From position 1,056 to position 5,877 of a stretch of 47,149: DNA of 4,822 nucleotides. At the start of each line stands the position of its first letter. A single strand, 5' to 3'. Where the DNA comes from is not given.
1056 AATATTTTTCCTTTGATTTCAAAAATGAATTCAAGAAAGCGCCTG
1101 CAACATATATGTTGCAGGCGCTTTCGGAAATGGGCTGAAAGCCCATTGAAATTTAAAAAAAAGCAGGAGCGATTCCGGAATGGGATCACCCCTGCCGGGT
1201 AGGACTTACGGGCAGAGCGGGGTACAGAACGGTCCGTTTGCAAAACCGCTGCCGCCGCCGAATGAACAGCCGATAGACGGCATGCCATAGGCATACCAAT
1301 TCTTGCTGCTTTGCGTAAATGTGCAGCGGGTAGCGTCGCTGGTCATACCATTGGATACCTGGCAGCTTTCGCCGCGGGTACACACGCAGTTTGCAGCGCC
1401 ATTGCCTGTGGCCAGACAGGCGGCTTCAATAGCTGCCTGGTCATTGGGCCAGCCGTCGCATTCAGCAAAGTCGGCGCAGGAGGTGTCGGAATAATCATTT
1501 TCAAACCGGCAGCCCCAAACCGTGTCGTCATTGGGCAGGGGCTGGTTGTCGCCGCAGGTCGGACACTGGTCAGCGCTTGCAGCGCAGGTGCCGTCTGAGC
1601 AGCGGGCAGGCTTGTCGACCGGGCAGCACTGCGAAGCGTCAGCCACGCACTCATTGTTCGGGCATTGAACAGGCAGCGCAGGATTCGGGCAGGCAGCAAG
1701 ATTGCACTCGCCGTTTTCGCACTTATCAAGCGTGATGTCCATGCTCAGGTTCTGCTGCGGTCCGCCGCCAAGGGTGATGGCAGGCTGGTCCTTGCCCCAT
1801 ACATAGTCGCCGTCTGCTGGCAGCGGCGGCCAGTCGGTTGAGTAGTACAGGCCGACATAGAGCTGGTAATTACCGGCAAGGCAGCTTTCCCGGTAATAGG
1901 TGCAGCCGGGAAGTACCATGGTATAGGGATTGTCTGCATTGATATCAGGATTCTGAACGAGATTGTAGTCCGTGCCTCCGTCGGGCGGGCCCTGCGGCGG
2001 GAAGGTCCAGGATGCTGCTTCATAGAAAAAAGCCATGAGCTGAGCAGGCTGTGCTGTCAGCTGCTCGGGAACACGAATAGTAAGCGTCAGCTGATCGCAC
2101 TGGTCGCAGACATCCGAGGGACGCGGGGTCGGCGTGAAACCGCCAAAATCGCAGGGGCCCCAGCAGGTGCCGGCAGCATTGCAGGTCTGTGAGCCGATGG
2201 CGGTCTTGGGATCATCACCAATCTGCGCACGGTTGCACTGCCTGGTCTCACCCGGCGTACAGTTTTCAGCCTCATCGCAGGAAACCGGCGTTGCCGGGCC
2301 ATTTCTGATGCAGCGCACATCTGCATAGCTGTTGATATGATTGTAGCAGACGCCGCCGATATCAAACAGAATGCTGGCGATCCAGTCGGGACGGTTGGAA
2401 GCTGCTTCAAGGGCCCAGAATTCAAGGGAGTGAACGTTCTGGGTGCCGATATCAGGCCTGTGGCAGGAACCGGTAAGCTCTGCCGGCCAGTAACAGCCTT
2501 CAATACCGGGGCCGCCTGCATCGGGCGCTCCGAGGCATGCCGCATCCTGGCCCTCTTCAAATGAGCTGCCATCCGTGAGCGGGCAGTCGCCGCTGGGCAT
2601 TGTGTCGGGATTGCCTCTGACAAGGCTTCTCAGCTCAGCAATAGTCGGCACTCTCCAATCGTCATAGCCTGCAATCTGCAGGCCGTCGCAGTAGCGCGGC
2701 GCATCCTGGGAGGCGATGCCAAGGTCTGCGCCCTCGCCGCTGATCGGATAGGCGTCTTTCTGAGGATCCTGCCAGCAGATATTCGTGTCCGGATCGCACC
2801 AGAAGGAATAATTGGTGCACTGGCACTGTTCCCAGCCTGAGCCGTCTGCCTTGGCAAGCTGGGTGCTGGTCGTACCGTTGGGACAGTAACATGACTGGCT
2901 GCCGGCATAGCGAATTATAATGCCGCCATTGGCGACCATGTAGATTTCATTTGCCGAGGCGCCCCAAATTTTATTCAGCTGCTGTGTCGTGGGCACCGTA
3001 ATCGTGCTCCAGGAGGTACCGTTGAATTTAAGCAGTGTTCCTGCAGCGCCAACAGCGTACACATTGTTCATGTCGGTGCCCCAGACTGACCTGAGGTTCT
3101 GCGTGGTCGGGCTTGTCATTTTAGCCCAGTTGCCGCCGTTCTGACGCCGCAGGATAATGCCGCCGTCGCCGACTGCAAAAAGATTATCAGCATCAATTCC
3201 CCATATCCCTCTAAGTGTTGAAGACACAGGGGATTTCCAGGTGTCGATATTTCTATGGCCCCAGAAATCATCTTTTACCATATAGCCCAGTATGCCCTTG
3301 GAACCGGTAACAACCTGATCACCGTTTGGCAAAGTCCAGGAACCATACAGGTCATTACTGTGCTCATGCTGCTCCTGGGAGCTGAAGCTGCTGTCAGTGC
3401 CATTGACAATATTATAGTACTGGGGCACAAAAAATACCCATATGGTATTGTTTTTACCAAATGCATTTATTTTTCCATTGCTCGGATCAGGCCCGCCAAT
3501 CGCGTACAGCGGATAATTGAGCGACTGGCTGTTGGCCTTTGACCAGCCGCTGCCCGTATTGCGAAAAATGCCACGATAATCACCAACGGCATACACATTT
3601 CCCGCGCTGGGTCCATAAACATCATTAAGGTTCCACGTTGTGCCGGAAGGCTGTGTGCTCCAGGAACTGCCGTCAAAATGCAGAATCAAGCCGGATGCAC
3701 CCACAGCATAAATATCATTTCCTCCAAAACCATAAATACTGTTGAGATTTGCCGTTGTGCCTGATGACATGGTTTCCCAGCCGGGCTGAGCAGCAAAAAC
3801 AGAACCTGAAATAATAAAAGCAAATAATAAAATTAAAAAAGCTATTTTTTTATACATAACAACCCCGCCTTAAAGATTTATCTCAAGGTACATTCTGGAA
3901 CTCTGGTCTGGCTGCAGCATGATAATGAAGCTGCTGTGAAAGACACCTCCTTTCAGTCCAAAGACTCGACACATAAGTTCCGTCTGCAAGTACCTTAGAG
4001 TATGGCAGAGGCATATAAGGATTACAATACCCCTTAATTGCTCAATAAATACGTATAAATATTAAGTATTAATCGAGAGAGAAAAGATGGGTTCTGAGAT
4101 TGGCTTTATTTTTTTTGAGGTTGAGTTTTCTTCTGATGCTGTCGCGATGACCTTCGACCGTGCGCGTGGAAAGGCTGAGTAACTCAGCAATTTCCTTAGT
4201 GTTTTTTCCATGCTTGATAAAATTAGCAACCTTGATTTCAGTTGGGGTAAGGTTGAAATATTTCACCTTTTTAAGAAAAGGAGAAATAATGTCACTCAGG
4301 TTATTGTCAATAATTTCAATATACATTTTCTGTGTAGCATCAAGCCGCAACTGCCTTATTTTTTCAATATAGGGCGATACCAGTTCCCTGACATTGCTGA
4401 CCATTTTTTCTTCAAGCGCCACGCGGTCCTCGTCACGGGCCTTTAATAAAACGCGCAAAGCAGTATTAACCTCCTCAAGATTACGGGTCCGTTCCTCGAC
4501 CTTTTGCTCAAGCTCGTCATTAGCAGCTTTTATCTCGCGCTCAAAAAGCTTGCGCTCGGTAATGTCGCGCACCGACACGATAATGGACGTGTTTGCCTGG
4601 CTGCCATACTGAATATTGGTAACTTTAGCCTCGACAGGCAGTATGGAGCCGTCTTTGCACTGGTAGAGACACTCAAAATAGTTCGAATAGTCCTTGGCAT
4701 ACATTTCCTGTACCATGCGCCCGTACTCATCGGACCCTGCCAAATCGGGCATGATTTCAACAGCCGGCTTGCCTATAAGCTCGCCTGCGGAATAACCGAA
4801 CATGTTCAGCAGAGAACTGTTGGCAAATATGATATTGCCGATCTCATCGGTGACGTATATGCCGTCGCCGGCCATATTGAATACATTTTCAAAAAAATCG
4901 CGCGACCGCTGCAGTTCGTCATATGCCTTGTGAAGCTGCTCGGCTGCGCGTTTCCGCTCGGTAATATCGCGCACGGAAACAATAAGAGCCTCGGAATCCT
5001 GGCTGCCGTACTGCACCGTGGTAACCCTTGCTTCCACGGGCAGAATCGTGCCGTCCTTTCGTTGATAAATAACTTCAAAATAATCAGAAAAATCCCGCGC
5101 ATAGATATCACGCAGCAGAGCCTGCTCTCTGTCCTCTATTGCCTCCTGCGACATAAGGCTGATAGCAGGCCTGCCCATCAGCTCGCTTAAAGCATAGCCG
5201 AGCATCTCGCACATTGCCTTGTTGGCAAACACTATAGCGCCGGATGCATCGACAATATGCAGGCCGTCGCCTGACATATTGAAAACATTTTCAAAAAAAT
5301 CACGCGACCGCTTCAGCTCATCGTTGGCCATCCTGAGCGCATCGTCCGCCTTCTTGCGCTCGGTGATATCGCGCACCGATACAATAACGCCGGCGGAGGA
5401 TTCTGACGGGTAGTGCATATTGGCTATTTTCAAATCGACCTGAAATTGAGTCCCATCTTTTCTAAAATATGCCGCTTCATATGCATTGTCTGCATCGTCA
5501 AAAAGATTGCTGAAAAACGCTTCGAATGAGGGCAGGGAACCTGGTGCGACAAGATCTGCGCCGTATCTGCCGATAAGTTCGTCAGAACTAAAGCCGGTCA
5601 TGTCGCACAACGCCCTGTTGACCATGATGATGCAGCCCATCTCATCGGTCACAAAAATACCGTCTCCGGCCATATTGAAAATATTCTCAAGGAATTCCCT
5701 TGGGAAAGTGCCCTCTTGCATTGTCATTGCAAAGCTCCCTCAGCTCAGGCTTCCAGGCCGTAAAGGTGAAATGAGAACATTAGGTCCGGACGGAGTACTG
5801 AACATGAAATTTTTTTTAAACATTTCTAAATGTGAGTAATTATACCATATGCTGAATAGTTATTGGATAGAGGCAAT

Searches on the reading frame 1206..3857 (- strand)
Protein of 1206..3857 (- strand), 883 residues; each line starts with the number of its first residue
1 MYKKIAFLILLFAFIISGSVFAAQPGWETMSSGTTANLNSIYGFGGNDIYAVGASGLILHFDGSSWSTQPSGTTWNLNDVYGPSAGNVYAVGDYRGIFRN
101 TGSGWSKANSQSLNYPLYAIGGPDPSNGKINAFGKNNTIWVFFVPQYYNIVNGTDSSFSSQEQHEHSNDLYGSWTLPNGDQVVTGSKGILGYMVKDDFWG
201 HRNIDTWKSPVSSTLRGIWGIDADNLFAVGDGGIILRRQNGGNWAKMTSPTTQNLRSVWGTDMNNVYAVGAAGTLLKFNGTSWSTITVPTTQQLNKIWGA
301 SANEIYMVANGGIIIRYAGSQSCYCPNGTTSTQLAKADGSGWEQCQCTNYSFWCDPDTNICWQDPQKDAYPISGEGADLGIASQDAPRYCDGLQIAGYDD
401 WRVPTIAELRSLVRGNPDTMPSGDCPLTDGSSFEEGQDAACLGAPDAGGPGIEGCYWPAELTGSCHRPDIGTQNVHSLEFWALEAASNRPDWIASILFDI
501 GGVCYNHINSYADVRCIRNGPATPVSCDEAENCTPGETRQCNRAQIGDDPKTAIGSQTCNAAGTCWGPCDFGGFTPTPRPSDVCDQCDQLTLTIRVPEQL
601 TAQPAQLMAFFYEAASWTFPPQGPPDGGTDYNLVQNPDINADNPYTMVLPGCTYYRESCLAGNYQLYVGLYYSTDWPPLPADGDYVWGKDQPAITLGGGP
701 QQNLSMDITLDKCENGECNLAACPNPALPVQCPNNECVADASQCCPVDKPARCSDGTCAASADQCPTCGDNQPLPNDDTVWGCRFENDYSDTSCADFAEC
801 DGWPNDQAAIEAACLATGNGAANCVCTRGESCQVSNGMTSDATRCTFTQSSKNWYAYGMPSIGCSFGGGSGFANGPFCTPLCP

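Call 30: search_protein_families(library=pfam, proteins=[window:1206-3857:-], max_evalue=0.00001)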
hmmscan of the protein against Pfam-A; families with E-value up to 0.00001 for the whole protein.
window:1206-3857:- (883 aa): 1 family
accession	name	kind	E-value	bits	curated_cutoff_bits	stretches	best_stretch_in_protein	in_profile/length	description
PF07603.17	Lcl_C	-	4.1e-11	43.6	34.9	1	355-518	5-117/117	Lcl C-terminal domain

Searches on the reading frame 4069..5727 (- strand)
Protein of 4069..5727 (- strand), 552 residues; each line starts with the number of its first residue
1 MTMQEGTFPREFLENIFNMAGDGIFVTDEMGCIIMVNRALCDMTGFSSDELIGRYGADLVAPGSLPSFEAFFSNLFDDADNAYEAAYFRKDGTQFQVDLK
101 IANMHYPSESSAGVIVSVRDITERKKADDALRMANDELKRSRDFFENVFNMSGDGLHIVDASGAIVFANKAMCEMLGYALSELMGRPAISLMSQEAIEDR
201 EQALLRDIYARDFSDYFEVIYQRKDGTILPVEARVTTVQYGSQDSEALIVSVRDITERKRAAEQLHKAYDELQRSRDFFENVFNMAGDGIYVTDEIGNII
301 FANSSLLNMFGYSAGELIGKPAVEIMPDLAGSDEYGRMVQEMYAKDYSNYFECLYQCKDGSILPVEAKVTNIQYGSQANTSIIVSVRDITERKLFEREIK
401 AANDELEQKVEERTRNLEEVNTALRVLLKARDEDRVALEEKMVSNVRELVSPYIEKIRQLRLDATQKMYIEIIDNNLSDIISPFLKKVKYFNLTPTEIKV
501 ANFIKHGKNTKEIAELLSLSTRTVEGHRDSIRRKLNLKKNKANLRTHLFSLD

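Call 30: search_protein_families(library=pfam, proteins=[window:4069-5727:-], max_evalue=0.00001)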
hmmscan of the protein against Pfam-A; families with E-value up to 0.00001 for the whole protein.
window:4069-5727:- (552 aa): 8 families
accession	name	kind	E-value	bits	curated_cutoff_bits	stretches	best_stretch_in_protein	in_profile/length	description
PF13426.13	PAS_9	-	2.2e-52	176.1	27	3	22-123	2-103/103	PAS domain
PF00989.32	PAS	-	4.7e-39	133.3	22.6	3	144-255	2-113/113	PAS fold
PF08448.16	PAS_4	-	1.4e-31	109.4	23.1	3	150-260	2-110/110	PAS fold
PF13188.13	PAS_8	-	9.1e-29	98.8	21.8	3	144-186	2-44/65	PAS domain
PF08447.18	PAS_3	-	1.1e-18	67.7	25.6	0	165-242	1-79/89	PAS fold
PF12860.13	PAS_7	-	8.9e-17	61.7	27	0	287-393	5-111/115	PAS fold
PF00196.25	GerE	-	2.3e-11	43.6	23.5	1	492-539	2-49/57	Bacterial regulatory proteins, luxR family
PF24820.1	Diguanyl_cycl_sensor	-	4.6e-09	36.6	28.1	0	22-102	7-94/109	Diguanylate cyclase-like sensor domain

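Call 86: search_protein_families(library=ncbifam, proteins=[window:4069-5727:-], max_evalue=0.00001)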
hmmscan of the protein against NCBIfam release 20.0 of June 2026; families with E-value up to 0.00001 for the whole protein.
window:4069-5727:- (552 aa): 32 families (the best 25 are shown)
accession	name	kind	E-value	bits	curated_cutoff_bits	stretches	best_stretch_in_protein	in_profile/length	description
TIGR00229.1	sensory_box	domain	1.4e-74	248.2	22.9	3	140-265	2-126/126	PAS domain S-box protein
NF047874.1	MASE3_PAS_HK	subfamily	1.1e-36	126.9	560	3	262-413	250-395/655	MASE3 domain-containing sensor histidine kinase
NF008468.0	PRK11360.1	equivalog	2.1e-27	95.7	646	3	10-132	267-388/616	two-component system sensor histidine kinase AtoS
NF045675.1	PhdiestaseDibA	equivalog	1.5e-24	86.3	980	3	114-267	51-201/623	phosphodiesterase DibA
NF052573.1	HisKinEspAMyxo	equivalog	1.8e-24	85.8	1400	3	132-266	247-376/755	serine histidine kinase EspA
NF046044.1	PnpS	equivalog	1e-23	84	400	2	261-397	39-168/390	two-component system histidine kinase PnpS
NF052652.1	YtvA_fam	equivalog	1.8e-23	83.4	250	2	12-140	1-133/243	YtvA family blue-light photoreceptor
NF052306.1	BluLightHisKinLov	equivalog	3e-23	82.2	450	1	32-133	46-147/334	blue-light-activated histidine kinase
NF052574.1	HisKinEspCMyxo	equivalog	2.9e-21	75.4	1200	1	163-265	306-408/785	serine histidine kinase EspC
NF033092.0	HK_WalK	equivalog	2.1e-20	72.9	725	2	263-399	244-372/594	cell wall metabolism sensor histidine kinase WalK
NF007298.0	PRK09776.1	equivalog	2.8e-20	71.9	1135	1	130-267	289-426/1111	diguanylate cyclase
NF010076.0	PRK13557.1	subfamily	4.7e-18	64.9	631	1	32-135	54-158/540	histidine kinase famiy protein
TIGR02938.1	nifL_nitrog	equivalog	4.1e-17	61.9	242.45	0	284-440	11-166/494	nitrogen fixation negative regulator NifL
NF010077.0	PRK13559.1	subfamily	6e-17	61.6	361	0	32-148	67-184/364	hypothetical protein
NF045595.1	HK_scytonemin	equivalog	1.2e-16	60.3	865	1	111-281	257-417/637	scytonemin biosynthesis sensor histidine kinase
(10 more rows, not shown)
